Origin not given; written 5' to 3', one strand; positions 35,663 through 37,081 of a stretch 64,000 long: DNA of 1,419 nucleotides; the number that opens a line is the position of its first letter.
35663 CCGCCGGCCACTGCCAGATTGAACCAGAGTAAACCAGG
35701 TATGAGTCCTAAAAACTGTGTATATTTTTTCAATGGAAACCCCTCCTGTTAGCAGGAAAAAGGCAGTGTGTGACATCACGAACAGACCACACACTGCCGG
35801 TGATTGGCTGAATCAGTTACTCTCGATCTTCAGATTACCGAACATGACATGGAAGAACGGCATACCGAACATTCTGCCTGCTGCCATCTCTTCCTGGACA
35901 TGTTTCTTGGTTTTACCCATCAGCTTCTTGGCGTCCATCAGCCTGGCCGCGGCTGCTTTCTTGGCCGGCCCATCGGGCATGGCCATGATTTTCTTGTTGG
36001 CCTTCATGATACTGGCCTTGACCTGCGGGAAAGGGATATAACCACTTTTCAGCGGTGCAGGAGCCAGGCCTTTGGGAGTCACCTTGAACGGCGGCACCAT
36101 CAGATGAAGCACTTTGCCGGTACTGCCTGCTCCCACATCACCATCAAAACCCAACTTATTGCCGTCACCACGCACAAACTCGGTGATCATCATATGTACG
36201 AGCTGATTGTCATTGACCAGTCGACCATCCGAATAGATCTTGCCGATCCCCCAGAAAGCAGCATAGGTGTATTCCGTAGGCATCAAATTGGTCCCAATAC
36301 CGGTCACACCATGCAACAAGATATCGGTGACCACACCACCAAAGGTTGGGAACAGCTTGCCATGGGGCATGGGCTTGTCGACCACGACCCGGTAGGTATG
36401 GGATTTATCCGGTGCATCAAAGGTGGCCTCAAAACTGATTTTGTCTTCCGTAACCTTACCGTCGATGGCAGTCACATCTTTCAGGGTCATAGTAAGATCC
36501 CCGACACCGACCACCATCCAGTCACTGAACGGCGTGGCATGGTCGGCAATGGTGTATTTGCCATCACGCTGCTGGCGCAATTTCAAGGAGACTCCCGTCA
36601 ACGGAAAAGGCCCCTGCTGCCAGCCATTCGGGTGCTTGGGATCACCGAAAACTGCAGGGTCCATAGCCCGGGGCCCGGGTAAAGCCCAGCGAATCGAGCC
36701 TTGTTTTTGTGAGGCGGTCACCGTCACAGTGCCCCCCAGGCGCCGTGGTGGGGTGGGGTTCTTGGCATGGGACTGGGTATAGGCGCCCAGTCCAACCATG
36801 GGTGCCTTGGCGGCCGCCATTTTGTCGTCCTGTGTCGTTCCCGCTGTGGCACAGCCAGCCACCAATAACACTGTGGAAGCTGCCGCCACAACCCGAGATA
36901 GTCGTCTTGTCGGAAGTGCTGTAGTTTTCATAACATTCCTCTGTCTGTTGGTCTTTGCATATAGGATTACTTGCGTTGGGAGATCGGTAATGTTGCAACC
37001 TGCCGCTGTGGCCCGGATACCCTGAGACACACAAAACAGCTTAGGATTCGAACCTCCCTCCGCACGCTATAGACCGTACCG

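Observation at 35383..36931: Amicyanin-like cupredoxin plus an orphan Tat-signal lipoprotein inserted into the glp regulon: candidate undescribed periplasmic copper/redox module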

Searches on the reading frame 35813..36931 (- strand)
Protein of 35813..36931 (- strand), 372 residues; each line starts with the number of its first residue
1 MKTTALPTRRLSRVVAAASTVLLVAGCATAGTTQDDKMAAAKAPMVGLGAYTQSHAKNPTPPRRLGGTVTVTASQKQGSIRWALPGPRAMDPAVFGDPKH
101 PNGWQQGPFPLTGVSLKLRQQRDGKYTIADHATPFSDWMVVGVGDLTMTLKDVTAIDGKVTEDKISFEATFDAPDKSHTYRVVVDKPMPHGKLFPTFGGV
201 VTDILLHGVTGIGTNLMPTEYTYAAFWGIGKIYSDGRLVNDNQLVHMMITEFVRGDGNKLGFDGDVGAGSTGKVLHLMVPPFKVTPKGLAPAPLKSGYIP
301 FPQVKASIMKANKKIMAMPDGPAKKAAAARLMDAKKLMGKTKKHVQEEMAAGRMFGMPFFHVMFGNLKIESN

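Call 3: search_protein_families(library=pfam, proteins=[window:35813-36931:-], max_evalue=1)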
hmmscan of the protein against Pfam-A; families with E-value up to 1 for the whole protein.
window:35813-36931:- (372 aa): 0 families

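Call 4: search_protein_families(library=ncbifam, proteins=[window:35813-36931:-], max_evalue=1)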
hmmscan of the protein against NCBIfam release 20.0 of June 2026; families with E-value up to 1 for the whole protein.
window:35813-36931:- (372 aa): 0 families

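Call 5: find_homologous_proteins(query=window:35813-36931:-)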
Query window:35813-36931:- (372 aa): 288 proteins with E <= 0.001 among 8000 candidates; the best 120 are listed.
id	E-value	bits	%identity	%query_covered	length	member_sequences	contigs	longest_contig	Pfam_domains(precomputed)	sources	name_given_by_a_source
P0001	2.5e-249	844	100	100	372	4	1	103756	-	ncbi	-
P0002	4.4e-202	689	87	94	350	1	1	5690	-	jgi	-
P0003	2.5e-197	673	80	100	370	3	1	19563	-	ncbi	-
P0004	1.8e-174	598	74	94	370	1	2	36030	-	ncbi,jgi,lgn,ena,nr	ncbi:MAG TPA: hypothetical protein ENI97_15735 [Gammaproteobacteria bacterium]|nr:hypothetical prote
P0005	1.8e-156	539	64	98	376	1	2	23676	-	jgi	-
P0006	2.6e-146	505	60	99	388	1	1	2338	-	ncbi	-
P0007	7.5e-144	497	60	97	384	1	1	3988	-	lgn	-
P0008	6.2e-143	494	58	97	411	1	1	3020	-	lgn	-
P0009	1.9e-142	493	60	97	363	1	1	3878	-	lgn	-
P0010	3.1e-142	492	57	98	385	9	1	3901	-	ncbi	-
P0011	6.0e-141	488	59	95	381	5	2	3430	-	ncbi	-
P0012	2.8e-140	486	61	95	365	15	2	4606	-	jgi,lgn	-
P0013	3.1e-140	485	61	97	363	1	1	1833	-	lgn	-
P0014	1.5e-139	483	65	87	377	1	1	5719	-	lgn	-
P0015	6.3e-137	475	59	97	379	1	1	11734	-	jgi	-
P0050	1.4e-127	444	57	93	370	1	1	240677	-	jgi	-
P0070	6.0e-120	419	53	98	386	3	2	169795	-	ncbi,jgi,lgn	-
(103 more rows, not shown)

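Call 9: search_solved_structures(query=A1, max_evalue=10, show_alignments=2)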
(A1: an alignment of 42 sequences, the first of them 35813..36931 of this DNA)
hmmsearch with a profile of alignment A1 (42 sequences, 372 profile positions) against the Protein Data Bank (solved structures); distinct sequences matched with E-value up to 10: 6.
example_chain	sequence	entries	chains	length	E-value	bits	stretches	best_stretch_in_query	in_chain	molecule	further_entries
5tsq_A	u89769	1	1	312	0.13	14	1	143-222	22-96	IUnH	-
5kvc_A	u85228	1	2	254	0.17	13.6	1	105-142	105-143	Halohydrin dehalogenase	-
9ldq_A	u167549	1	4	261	0.21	13.3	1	105-142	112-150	Halohydrin dehalogenase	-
1pwx_A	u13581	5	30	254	0.21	13.3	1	105-142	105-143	halohydrin dehalogenase | Haloalcohol dehalogenase HheC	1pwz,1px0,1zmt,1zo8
5kwe_A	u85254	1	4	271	0.23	13.2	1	106-142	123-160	Halohydrin dehalogenase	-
3zn2_A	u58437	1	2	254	0.97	11.1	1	105-142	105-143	HALOHYDRIN DEHALOGENASE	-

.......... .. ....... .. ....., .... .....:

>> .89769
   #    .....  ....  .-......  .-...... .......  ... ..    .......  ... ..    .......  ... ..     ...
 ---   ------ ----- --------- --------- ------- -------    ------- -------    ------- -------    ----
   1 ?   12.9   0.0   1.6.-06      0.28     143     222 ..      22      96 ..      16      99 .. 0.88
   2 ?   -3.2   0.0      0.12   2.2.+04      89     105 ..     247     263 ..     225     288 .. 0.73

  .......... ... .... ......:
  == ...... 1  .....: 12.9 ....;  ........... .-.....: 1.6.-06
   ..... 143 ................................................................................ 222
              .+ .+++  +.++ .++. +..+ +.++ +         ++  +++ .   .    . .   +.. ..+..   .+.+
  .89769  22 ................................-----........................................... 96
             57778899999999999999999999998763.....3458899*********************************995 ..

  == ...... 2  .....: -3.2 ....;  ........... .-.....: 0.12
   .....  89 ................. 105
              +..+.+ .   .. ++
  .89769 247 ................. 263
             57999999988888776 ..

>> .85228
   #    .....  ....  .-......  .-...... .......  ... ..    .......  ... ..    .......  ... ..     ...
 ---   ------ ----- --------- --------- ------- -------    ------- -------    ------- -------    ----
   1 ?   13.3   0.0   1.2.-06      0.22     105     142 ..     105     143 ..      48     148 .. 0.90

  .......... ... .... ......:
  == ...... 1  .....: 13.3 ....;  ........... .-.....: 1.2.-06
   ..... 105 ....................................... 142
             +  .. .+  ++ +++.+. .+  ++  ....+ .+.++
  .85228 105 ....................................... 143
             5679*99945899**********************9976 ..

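Call 10: find_related_loci(query=A1, collection=genome_contigs, flank=8000)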
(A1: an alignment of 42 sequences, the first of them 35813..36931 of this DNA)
Query A1 (372 aa) in genome_contigs; peptide patterns used: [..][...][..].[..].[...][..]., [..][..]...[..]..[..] (x = any residue, [..] = any of these).
102 stretches matched a pattern; 66 encode a relative of the query (tblastn E <= 1e-3); 66 distinct loci.
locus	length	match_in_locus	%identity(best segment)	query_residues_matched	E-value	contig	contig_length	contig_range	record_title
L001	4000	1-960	91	53-372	0e+0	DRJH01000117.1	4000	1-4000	MAG TPA_asm: Gammaproteobacteria bacterium isolate HyVt-412 HyVt-412_k95_142177, whole genome shotgun sequence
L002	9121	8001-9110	80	1-372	0e+0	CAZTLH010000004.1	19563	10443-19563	MAG TPA_asm: uncultured Gammaproteobacteria bacterium isolate binchicken_co253_227 genome assembly, contig: NODE_1536_le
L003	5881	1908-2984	61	17-368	1e-138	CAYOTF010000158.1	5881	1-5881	MAG TPA_asm: uncultured Zetaproteobacteria bacterium isolate SRP215229_co1_190 genome assembly, contig: NODE_10231_lengt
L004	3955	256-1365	59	9-368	3e-141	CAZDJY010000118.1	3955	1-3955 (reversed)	MAG TPA_asm: uncultured Zetaproteobacteria bacterium isolate binchicken_co275_172 genome assembly, contig: NODE_46999_le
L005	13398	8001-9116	58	9-372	3e-137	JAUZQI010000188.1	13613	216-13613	MAG: Mariprofundus sp. isolate 11ROV6_HD102-AMOR20_M1281 AMOR20_M1281_contig188, whole genome shotgun sequence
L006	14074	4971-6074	58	9-368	2e-137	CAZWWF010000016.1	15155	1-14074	MAG TPA_asm: uncultured Zetaproteobacteria bacterium isolate binchicken_co64_88 genome assembly, contig: NODE_2854_lengt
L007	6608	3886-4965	59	9-370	2e-137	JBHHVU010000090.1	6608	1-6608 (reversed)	MAG: Nitrospinaceae bacterium isolate S.4.sp1_bin.35 NODE_5736_length_6608_cov_8.310240, whole genome shotgun sequence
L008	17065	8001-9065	58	9-367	9e-137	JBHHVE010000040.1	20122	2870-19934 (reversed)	MAG: Leptospirillia bacterium isolate S.4.sp3_bin.30 NODE_906_length_20122_cov_9.312204, whole genome shotgun sequence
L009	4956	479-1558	60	18-370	1e-137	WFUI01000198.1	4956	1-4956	MAG: Mariprofundus sp. isolate S139_64 k151_449075, whole genome shotgun sequence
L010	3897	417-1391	61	44-371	6e-140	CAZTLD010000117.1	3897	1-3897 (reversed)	MAG TPA_asm: uncultured Zetaproteobacteria bacterium isolate SRP162660_co1_187 genome assembly, contig: NODE_34659_lengt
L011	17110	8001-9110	55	9-371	7e-136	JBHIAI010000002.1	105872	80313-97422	MAG: Fidelibacterota bacterium isolate K_2_bin.9 NODE_17_length_105872_cov_6.473582, whole genome shotgun sequence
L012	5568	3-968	64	44-368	1e-136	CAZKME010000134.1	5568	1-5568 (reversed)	MAG TPA_asm: uncultured Zetaproteobacteria bacterium isolate SRP216583_co2_156 genome assembly, contig: NODE_12976_lengt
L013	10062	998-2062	59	23-370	7e-136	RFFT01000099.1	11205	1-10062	MAG: Zetaproteobacteria bacterium isolate J005 k99_1156751, whole genome shotgun sequence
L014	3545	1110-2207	59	9-368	6e-140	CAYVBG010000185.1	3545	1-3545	MAG TPA_asm: uncultured Zetaproteobacteria bacterium isolate SRP216583_co2_159 genome assembly, contig: NODE_25109_lengt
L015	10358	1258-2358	59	9-367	2e-135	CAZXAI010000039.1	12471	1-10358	MAG TPA_asm: uncultured Zetaproteobacteria bacterium isolate SRP216583_co2_135 genome assembly, contig: NODE_4114_length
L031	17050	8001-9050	54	14-372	3e-123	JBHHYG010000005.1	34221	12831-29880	MAG: Acidobacteriota bacterium isolate Maj_2_bin.65 NODE_467_length_34221_cov_6.349236, whole genome shotgun sequence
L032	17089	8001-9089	53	3-371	3e-122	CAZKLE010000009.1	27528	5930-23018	MAG TPA_asm: uncultured Myxococcales bacterium isolate binchicken_co253_39 genome assembly, contig: NODE_778_length_2752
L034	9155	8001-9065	53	8-372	3e-120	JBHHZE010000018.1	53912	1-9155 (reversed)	MAG: Gemmatimonadales bacterium isolate Maj_1_bin.59 NODE_155_length_53912_cov_9.062870, whole genome shotgun sequence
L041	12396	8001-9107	52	15-372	5e-116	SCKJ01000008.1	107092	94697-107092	Candidatus Neomarinimicrobiota bacterium strain TS1B10-1 T1B10-1_51, whole genome shotgun sequence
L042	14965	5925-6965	74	21-369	4e-177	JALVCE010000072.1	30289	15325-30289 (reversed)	MAG: Chromatiales bacterium isolate 134-614_metabat1_scaf2bin.009 134-614_scaffold_316_c1, whole genome shotgun sequence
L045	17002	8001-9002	53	38-372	8e-115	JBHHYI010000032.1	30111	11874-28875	MAG: bacterium isolate Maj_2_bin.63 NODE_621_length_30111_cov_25.086871, whole genome shotgun sequence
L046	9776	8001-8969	55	44-365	2e-112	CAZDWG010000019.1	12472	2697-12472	MAG TPA_asm: uncultured Zetaproteobacteria bacterium isolate SRP128015_co4_11 genome assembly, contig: NODE_1220_length_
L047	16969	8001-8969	57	44-365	9e-112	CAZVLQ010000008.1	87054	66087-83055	MAG TPA_asm: uncultured Zetaproteobacteria bacterium isolate binchicken_co253_79 genome assembly, contig: NODE_63_length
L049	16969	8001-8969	55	44-365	7e-110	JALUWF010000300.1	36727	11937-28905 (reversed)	MAG: Mariprofundus sp. isolate 131-447_maxbin2_scaf2bin.013 131-447_scaffold_568_c1, whole genome shotgun sequence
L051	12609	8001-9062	50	11-372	1e-108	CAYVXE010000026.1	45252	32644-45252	MAG TPA_asm: uncultured Calditrichaceae bacterium isolate binchicken_co253_176 genome assembly, contig: NODE_287_length_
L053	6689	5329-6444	47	11-372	5e-106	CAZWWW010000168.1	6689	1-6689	MAG TPA_asm: uncultured Phycisphaeraceae bacterium isolate binchicken_co253_229 genome assembly, contig: NODE_9938_lengt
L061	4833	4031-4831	49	1-260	1e-77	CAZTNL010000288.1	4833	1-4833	MAG TPA_asm: uncultured Calditrichaceae bacterium isolate binchicken_co253_231 genome assembly, contig: NODE_16529_lengt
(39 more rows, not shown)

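Call 16: predict_structure(alignment_id=A1)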
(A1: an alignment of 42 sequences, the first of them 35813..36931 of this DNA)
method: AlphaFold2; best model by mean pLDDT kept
length: 372 residues; sequences in the alignment: 42
mean_pLDDT: 80.4   pTM: 0.80
mean pLDDT of the five models: 80.4, 79.1, 78.7, 75.0, 74.7
residues with pLDDT >= 90: 183; 70-90: 106; 50-70: 34; < 50: 49
segments of 3 or more residues with pLDDT < 50: 1-44, 195-199
pLDDT, mean of each block of 10 residues (from residue 1): 42 37 34 36 52 75 85 95 93 91 77 84 93 91 96 77 93 96 89 51 69 77 88 97 92 77 66 88 87 92 95 97 95 95 92 89 93 89
secondary structure, 60 per line:
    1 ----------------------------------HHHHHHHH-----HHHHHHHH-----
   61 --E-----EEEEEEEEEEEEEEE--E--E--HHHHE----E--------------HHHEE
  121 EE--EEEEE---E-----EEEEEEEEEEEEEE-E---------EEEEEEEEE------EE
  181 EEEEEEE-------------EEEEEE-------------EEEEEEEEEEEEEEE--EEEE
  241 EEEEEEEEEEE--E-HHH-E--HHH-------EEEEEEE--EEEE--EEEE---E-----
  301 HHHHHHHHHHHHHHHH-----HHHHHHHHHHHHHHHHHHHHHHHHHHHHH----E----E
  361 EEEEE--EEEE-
elements in order: H35-42 H48-55 E69-83 H92-95 E119-122 E125-129 E139-152 E164-172 E179-187 E201-206 E220-234 E237-251 E273-279 E282-285 E288-291 H301-316 H322-350 E360-365 E368-371

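Call 19: fold_search(model_id=the predicted structure, library=pdb)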
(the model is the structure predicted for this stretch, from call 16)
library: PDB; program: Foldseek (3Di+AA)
matches with E <= 10: 134; with E <= 0.001: 0
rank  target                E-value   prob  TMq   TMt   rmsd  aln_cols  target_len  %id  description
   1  5xq3_B                3.1e-01  0.01  0.07  0.04  21.8       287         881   12  Crystal structure of a PL 26 exo-rhamnogalacturonan lyase from Penicillium chrysogenum (released 2018-03-21)
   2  4bim_D                4.4e-01  0.06  0.15  0.10  16.8       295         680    9  CATALASE 3 FROM NEUROSPORA CRASSA IN TETRAGONAL FORM EXPOSES A MODIFIED TETRAMERIC ORGANIZATION (released 2013-04-24)
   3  4wv8_A                6.4e-01  0.02  0.07  0.09  19.2       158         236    7  Crystal structure of a recombinant Vatairea macrocarpa seed lectin complexed with lactose (released 2016-01-27)
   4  3g4o_B                7.6e-01  0.01  0.09  0.08  27.8       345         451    9  Crystal structure of the activated aerolysin mutant H132N (released 2010-02-09)
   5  5xqg_A                7.6e-01  0.01  0.07  0.04  27.3       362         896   11  Crystal structure of a PL 26 exo-rhamnogalacturonan lyase from Penicillium chrysogenum complexed with unsaturated gala (released 2018-03-21)
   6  4j5t_A                8.0e-01  0.02  0.11  0.07  18.5       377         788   10  Crystal structure of Processing alpha-Glucosidase I (released 2013-04-03)
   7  5xqg_G                8.0e-01  0.01  0.07  0.04  21.9       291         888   10  Crystal structure of a PL 26 exo-rhamnogalacturonan lyase from Penicillium chrysogenum complexed with unsaturated gala (released 2018-03-21)
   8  5fq6_B                8.9e-01  0.01  0.09  0.04  24.4       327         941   10  Crystal structure of the SusCD complex BT2261-2264 from Bacteroides thetaiotaomicron (released 2016-12-21)
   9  4xtm                  9.4e-01  0.02  0.07  0.11  19.2       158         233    7  Crystal structure of a recombinant Vatairea macrocarpa seed lectin complexed with GalNAc (released 2016-01-27)
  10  6tzk                  9.9e-01  0.01  0.09  0.08  22.8       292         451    9  Bacterial cellulose synthase outermembrane channel BcsC with terminal TPR repeat (released 2019-10-23)
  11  4cab_A                1.2e+00  0.04  0.15  0.12  16.9       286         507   14  The refined structure of catalase DR1998 from Deinococcus radiodurans at 2.6 A resolution (released 2014-07-09)
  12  4wv8_D                1.2e+00  0.02  0.08  0.10  19.3       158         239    6  Crystal structure of a recombinant Vatairea macrocarpa seed lectin complexed with lactose (released 2016-01-27)
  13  2zf4_B                1.4e+00  0.01  0.08  0.12  19.1       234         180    9  Crystal Structure of VioE complexed with phenylpyruvic acid (released 2008-01-01)
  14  4wv8_B                1.5e+00  0.01  0.08  0.11  19.0       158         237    8  Crystal structure of a recombinant Vatairea macrocarpa seed lectin complexed with lactose (released 2016-01-27)
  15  7t6w_B                1.5e+00  0.01  0.11  0.07  18.5       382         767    9  Crystal structure of Chaetomium Glucosidase I (apo) (released 2022-05-04)
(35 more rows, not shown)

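Call 20: search_protein_families(library=pfam, proteins=[L011:9152-10399:+, L005:9773-11173:+, L003:3473-5116:+, L007:5414-6514:+, L047:10371-11117:+, L047:11110-13167:+, L049:9162-9650:+, L049:9688-10389:+, L005:7064-7648:+, L005:7645-7899:+], max_evalue=0.01)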
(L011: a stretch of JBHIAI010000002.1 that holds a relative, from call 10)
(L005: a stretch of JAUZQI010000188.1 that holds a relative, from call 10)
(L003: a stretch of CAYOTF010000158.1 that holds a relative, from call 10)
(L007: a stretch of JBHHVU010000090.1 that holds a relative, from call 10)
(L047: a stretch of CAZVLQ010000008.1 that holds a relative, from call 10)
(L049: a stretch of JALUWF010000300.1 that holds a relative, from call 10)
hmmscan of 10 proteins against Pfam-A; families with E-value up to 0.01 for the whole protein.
L011:9152-10399:+ (415 aa): 3 families
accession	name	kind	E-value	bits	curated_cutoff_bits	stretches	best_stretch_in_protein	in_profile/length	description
PF00034.26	Cytochrom_C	-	6.9e-15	56.6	21.3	2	151-247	2-88/90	Cytochrome c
PF13442.11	Cytochrome_CBB3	-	5e-08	33.6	27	0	277-317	2-33/68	Cytochrome C oxidase, cbb3-type, subunit III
PF00127.26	Copper-bind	-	5.6e-07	30.3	21.2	1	47-120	11-93/99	Copper binding proteins, plastocyanin/azurin family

L005:9773-11173:+ (466 aa): 1 family
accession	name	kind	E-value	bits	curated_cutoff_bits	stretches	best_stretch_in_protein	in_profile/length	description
PF13372.12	Alginate_exp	-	9.5e-61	206.2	25.2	1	66-453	4-388/395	Alginate export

L003:3473-5116:+ (547 aa): 0 families

L007:5414-6514:+ (366 aa): 1 family
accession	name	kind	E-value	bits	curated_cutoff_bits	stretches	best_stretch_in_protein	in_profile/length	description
PF09459.16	EB_dh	-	3.6e-28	99.6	33.3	1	78-349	20-227/236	Ethylbenzene dehydrogenase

L047:10371-11117:+ (248 aa): 7 families
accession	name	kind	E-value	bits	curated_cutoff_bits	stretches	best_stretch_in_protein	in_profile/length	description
PF13620.12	CarboxypepD_reg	-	7.6e-12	45.9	32.3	1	193-245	28-81/82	Carboxypeptidase regulatory-like domain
PF14686.12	fn3_3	-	2.4e-08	34.1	24.4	1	195-240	27-74/75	Polysaccharide lyase family 4, domain II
PF13715.12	CarbopepD_reg_2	-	1.7e-07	31.6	32.2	1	188-247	19-78/88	CarboxypepD_reg-like domain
PF17802.7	SpaA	-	4.3e-05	24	23.1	1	196-238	35-82/91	Prealbumin-like fold domain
PF08308.17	PEGA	-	0.00018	21.8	20.8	1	206-246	28-68/71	PEGA domain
PF09430.16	EMC7_beta-sandw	-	0.00089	19.9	26.6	1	192-238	15-64/122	ER membrane protein complex subunit 7, beta-sandwich domain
PF17210.9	SdrD_B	-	0.0036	17.9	29.7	0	197-230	42-74/112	SdrD B-like domain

L047:11110-13167:+ (685 aa): 1 family
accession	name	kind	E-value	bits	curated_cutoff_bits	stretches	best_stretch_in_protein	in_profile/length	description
PF01654.22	Cyt_bd_oxida_I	-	3.4e-20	72.5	26.2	1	65-305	2-239/418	Cytochrome bd terminal oxidase subunit I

L049:9162-9650:+ (162 aa): 1 family
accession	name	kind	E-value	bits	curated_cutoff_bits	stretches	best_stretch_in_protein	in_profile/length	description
PF03625.19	DUF302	-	1.9e-07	31.3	23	1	77-128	11-62/63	Domain of unknown function DUF302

L049:9688-10389:+ (233 aa): 1 family
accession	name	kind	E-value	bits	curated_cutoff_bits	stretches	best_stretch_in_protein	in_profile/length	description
PF20587.3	DUF6789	-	0.00012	22.6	27.1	1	83-221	1-135/144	Family of unknown function (DUF6789)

L005:7064-7648:+ (194 aa): 1 family
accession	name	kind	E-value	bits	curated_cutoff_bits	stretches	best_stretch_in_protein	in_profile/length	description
PF22251.1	PFF1_TM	-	0.0076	16.2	32.3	1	3-107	91-197/300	Vacuolar membrane protease, transmembrane domain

L005:7645-7899:+ (84 aa): 0 families

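Call 28: find_encoding_contigs(protein=P0001, flank=3000, max_places=3)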
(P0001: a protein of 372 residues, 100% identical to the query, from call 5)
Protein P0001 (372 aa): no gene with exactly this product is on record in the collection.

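Call 29: list_cluster_members(proteins=[P0001, P0003, P0004])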
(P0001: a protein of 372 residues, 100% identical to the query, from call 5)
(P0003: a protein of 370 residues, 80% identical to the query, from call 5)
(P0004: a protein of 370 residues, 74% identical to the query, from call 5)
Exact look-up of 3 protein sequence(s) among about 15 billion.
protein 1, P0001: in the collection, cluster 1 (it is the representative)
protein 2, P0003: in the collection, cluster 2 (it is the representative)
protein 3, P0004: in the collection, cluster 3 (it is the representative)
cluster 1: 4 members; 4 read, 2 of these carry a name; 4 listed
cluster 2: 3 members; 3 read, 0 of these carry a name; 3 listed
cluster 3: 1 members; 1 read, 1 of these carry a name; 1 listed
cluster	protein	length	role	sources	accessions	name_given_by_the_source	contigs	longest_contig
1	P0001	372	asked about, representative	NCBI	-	-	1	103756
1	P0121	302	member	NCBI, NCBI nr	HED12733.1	MAG TPA: hypothetical protein ENI62_03625 [Gammaproteobacteria bacterium] | hypothetical protein [Gammaproteobacteria bacterium]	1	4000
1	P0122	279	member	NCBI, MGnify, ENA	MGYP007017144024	CR=1 FL=1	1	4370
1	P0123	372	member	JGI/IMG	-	-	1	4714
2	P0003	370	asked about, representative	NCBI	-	-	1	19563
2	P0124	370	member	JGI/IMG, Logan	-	-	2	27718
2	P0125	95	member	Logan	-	-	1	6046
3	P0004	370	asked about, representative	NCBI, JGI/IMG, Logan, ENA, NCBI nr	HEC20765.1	MAG TPA: hypothetical protein ENI97_15735 [Gammaproteobacteria bacterium] | hypothetical protein [Gammaproteobacteria bacterium]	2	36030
